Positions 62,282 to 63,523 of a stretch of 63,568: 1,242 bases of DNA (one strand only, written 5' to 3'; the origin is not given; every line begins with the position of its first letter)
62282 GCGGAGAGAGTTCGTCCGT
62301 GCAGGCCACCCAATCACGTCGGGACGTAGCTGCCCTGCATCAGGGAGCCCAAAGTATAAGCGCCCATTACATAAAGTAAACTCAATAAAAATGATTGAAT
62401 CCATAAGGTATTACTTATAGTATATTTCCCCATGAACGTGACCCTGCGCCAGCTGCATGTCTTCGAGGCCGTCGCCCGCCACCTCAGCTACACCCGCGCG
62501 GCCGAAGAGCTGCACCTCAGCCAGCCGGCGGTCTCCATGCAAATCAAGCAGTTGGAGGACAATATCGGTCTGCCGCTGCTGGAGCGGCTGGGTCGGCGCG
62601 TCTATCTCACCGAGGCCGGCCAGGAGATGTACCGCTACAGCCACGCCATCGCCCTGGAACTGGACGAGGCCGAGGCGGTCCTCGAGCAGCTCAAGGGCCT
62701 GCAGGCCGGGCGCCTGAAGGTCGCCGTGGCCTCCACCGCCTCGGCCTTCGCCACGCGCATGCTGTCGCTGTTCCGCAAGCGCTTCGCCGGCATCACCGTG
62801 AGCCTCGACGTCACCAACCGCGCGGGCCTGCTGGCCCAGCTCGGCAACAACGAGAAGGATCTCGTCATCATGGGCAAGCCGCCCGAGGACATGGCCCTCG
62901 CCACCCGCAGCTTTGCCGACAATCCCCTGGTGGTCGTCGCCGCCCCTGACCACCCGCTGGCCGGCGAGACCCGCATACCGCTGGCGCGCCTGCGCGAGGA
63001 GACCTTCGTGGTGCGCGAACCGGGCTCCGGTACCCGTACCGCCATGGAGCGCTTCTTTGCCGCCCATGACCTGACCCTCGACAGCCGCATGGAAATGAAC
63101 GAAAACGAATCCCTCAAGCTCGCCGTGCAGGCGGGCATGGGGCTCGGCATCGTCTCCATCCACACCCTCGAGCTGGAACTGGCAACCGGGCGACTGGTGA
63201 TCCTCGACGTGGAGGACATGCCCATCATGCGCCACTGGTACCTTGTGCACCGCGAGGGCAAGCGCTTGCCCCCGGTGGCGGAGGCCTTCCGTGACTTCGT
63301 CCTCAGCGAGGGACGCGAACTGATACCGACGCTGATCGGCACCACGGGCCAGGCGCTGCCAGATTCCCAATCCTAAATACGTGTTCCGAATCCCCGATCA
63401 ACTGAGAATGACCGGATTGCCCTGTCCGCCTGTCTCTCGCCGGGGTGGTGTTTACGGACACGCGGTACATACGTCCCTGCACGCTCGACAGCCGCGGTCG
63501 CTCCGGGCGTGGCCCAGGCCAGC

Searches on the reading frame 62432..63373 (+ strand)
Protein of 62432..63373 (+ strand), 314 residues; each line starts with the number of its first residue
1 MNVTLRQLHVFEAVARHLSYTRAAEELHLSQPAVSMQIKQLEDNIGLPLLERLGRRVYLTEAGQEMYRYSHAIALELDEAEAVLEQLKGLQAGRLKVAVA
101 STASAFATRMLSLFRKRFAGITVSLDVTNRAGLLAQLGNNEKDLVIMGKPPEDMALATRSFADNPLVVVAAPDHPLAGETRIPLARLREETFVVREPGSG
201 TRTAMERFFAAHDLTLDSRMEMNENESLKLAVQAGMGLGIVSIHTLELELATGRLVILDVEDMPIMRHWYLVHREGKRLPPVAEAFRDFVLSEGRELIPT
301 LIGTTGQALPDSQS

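Call 71: search_protein_families(library=pfam, proteins=[window:62432-63373:+], max_evalue=0.001)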
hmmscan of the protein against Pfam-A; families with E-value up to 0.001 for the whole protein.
window:62432-63373:+ (314 aa): 2 families
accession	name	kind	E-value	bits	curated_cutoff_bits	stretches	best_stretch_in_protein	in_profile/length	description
PF03466.25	LysR_substrate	-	1.2e-55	188.6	28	1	89-293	2-207/209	LysR substrate binding domain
PF00126.33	HTH_1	-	1.6e-25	89.2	26.6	1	5-64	1-60/60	Bacterial regulatory helix-turn-helix protein, lysR family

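Call 72: find_homologous_proteins(query=window:62432-63373:+, max_evalue=1e-80)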
Query window:62432-63373:+ (314 aa): 7107 proteins with E <= 1e-80 among 8000 candidates; the best 120 are listed.
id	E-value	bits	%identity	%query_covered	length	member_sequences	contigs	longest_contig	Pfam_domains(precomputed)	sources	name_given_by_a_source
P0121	2.3e-192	655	98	100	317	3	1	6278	PF00126.34,PF03466.26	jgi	-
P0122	1.5e-163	561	86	97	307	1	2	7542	PF00126.34,PF03466.26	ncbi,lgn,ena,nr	ncbi:MAG TPA: LysR family transcriptional regulator [Gammaproteobacteria bacterium]|nr:LysR family t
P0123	4.5e-163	559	86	97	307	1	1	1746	PF00126.34,PF03466.26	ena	-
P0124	5.8e-139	480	71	96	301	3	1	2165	PF00126.34,PF12849.13,PF03466.26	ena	-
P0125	2.9e-138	478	72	95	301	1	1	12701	PF00126.34,PF12849.13,PF03466.26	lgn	-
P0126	3.1e-138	478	69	98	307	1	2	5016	PF00126.34,PF12849.13,PF03466.26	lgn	-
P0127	4.0e-138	477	71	97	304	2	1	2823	PF00126.34,PF12849.13,PF03466.26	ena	-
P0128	1.1e-137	476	70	96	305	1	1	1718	PF00126.34,PF12849.13,PF03466.26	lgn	-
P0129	2.8e-137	475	70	96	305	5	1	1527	PF00126.34,PF12849.13,PF03466.26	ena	-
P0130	4.5e-137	474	72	96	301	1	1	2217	PF00126.34,PF12849.13,PF03466.26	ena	-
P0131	5.4e-137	474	72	96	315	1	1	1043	PF00126.34,PF12849.13,PF03466.26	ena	-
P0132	9.9e-137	473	71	97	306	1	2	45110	PF00126.34,PF12849.13,PF03466.26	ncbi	-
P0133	1.1e-136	473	71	96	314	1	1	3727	PF00126.34,PF12727.13,PF03466.26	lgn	-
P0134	2.1e-136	472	71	96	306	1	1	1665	PF00126.34,PF12849.13,PF03466.26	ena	-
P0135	2.3e-136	472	72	95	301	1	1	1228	PF00126.34,PF12849.13,PF03466.26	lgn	-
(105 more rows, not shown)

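Call 73: find_encoding_contigs(protein=P0121, flank=3000, max_places=4)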
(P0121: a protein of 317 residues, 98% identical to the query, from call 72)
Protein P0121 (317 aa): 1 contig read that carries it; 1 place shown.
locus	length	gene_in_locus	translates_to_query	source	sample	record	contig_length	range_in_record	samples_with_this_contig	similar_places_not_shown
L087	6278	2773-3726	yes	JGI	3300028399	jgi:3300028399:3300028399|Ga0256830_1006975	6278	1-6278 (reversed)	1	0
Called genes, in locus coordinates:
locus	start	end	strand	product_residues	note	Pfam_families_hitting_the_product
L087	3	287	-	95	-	?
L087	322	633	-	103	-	-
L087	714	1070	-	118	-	PF00101:RuBisCO_small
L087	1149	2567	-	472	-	PF02788:RuBisCO_large_N, PF00016:RuBisCO_large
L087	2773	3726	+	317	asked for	PF00126:HTH_1, PF03466:LysR_substrate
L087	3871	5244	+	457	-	PF09861:Lar_N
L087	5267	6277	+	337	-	?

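Call 74: find_encoding_contigs(protein=P0122, flank=3000, max_places=4)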
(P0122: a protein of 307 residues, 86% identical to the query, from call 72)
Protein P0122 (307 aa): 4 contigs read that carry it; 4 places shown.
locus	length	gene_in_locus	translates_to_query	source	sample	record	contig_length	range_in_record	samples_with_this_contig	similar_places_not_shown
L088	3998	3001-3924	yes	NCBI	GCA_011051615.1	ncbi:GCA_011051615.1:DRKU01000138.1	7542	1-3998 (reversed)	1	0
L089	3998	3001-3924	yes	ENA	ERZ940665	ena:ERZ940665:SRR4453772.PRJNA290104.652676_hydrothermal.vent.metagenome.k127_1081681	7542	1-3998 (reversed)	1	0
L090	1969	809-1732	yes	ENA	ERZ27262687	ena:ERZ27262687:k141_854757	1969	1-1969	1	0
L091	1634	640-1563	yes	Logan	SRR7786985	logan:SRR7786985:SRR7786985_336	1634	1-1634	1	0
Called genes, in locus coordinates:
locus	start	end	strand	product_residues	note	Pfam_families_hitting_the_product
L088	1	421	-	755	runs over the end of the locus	PF00092:VWA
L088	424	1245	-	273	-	PF07728:AAA_5, PF08406:CbbQ_C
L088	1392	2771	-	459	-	PF02788:RuBisCO_large_N, PF00016:RuBisCO_large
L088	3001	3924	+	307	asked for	PF00126:HTH_1, PF03466:LysR_substrate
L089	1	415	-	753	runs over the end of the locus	PF00092:VWA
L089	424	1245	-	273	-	PF07728:AAA_5, PF08406:CbbQ_C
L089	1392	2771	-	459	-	PF02788:RuBisCO_large_N, PF00016:RuBisCO_large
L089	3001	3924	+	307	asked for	PF00126:HTH_1, PF03466:LysR_substrate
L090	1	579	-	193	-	?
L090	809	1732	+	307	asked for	PF00126:HTH_1, PF03466:LysR_substrate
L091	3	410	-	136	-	?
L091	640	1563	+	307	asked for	PF00126:HTH_1, PF03466:LysR_substrate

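Call 86: find_homologous_proteins(query=L087:3871-5241:+, max_evalue=1e-150)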
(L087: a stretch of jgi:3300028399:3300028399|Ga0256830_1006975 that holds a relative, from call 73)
Query L087:3871-5241:+ (457 aa): 33 proteins with E <= 1e-150 among 8000 candidates.
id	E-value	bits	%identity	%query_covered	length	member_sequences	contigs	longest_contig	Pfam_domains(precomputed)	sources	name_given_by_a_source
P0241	0.0e+0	1063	100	100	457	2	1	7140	PF09861.15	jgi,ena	-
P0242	2.0e-257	873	82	98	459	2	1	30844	PF09861.15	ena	-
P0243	9.2e-210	715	68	96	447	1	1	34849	PF09861.15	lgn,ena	-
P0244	5.1e-209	713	67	96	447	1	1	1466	PF09861.15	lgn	-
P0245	1.3e-204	698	67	96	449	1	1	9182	PF09861.15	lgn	-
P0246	3.7e-202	690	66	96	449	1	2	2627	PF09861.15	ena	-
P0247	4.4e-202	690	67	96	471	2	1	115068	PF09861.15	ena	-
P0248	1.0e-187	643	63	96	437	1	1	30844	PF09861.15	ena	-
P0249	1.6e-186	639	64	96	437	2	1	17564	PF09861.15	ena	-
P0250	3.0e-177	608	58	96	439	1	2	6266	PF09861.15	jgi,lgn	-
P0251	1.7e-176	606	59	96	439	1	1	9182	PF09861.15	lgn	-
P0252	3.2e-176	605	61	95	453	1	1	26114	PF09861.15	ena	-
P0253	2.8e-171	589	56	96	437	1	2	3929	PF09861.15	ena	-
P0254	7.2e-169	581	57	97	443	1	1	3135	PF09861.15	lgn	-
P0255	6.2e-165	568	56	96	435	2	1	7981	PF09861.15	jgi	jgi:nickel-dependent lactate racemase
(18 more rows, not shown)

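Call 87: find_encoding_contigs(protein=P0241, flank=3000, max_places=6)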
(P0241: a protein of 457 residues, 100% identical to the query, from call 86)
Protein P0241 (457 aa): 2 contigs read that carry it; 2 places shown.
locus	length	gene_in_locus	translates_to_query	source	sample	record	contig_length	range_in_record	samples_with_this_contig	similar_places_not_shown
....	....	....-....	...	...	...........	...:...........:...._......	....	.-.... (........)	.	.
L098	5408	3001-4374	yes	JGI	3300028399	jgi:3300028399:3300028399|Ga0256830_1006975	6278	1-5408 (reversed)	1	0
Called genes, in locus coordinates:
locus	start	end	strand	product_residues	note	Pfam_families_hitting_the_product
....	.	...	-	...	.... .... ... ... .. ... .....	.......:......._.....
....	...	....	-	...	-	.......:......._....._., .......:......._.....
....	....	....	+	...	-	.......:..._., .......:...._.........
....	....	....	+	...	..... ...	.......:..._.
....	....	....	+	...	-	?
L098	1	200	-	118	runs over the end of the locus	PF00101:RuBisCO_small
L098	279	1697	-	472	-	PF02788:RuBisCO_large_N, PF00016:RuBisCO_large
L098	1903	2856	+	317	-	PF00126:HTH_1, PF03466:LysR_substrate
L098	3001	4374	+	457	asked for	PF09861:Lar_N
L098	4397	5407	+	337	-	?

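Call 88: list_cluster_members(proteins=[P0241])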
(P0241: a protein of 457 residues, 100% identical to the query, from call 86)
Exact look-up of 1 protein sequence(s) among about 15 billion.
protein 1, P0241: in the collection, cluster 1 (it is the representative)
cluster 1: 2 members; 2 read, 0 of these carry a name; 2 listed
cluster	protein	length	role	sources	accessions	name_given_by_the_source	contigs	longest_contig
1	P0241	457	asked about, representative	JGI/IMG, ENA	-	-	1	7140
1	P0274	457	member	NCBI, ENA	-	-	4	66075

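Call 89: find_encoding_contigs(protein=P0274, flank=2500, max_places=6)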
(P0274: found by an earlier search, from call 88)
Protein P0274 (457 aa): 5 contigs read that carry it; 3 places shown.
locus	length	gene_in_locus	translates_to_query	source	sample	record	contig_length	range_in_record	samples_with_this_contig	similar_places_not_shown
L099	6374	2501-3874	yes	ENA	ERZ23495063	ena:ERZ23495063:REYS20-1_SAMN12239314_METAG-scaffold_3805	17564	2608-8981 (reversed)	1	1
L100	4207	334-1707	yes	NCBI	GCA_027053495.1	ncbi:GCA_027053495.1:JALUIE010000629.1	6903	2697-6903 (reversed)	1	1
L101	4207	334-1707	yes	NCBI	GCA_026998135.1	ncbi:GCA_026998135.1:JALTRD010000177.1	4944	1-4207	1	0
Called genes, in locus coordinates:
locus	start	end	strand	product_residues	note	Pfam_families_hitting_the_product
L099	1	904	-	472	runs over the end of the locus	PF02788:RuBisCO_large_N, PF00016:RuBisCO_large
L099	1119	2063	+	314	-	PF00126:HTH_1, PF03466:LysR_substrate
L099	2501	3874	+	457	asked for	PF09861:Lar_N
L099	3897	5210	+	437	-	PF09861:Lar_N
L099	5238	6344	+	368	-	-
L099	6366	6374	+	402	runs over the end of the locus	PF01969:Ni_insertion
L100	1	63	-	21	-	?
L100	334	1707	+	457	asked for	PF09861:Lar_N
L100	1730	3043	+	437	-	PF09861:Lar_N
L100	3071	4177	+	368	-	-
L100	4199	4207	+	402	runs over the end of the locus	PF01969:Ni_insertion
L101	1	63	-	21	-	?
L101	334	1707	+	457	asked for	PF09861:Lar_N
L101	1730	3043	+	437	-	PF09861:Lar_N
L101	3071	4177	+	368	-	-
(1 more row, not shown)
